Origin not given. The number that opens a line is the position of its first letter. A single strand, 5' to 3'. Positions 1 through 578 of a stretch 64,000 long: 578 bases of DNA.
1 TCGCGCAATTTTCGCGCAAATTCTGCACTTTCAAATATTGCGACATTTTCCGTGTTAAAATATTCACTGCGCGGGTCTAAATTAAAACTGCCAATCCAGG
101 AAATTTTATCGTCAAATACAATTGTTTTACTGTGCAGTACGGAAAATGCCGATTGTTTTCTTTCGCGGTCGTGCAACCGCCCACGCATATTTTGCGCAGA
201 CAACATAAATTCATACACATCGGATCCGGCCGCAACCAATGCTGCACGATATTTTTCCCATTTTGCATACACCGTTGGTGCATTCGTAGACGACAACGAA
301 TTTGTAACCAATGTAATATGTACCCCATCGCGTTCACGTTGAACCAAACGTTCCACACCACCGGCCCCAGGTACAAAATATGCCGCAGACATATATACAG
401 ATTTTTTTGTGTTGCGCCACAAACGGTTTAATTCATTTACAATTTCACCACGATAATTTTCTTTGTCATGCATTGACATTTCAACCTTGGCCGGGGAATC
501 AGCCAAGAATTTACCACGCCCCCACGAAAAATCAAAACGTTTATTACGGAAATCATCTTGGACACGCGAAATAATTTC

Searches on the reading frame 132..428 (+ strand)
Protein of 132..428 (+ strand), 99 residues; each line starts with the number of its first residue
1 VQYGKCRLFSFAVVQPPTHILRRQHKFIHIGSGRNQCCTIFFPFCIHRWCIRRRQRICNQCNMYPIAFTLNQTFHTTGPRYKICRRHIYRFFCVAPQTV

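Call 61: search_protein_families(library=pfam, alignment_id=A6, max_evalue=0.00001)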
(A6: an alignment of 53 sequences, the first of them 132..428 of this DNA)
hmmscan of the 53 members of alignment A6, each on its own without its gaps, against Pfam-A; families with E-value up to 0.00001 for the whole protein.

A. member 1, window:132-428:+ (99 aa): 0 families

B. families by the number of members that match (of 53 scanned): 73 families (the first 25 are shown)
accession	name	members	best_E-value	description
PF00521.26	DNA_topoisoIV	1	8.2e-151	DNA gyrase/topoisomerase IV, subunit A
PF00562.33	RNA_pol_Rpb2_6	1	2.3e-130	RNA polymerase Rpb2, domain 6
PF05649.18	Peptidase_M13_N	1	2.4e-101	Peptidase family M13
PF02504.20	FA_synthesis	1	4.9e-96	Fatty acid synthesis protein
PF13406.11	SLT_2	1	4.1e-89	Transglycosylase SLT domain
PF00580.27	UvrD-helicase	1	1.3e-76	UvrD/REP helicase N-terminal domain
PF04997.17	RNA_pol_Rpb1_1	1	8.6e-74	RNA polymerase Rpb1, domain 1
PF03989.18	DNA_gyraseA_C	1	3.8e-66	DNA gyrase C-terminal domain, beta-propeller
PF13361.12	UvrD_C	1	4.9e-64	UvrD-like helicase C-terminal domain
PF04998.22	RNA_pol_Rpb1_5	1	1.1e-62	RNA polymerase Rpb1, domain 5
PF01431.27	Peptidase_M13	1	3.3e-62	Peptidase family M13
PF00687.26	Ribosomal_L1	1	1.5e-60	Ribosomal protein L1p/L10e family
PF04011.17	LemA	1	9.7e-58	LemA family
PF16363.11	GDP_Man_Dehyd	1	2.2e-49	GDP-mannose 4,6 dehydratase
PF01370.27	Epimerase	1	9.8e-46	NAD dependent epimerase/dehydratase family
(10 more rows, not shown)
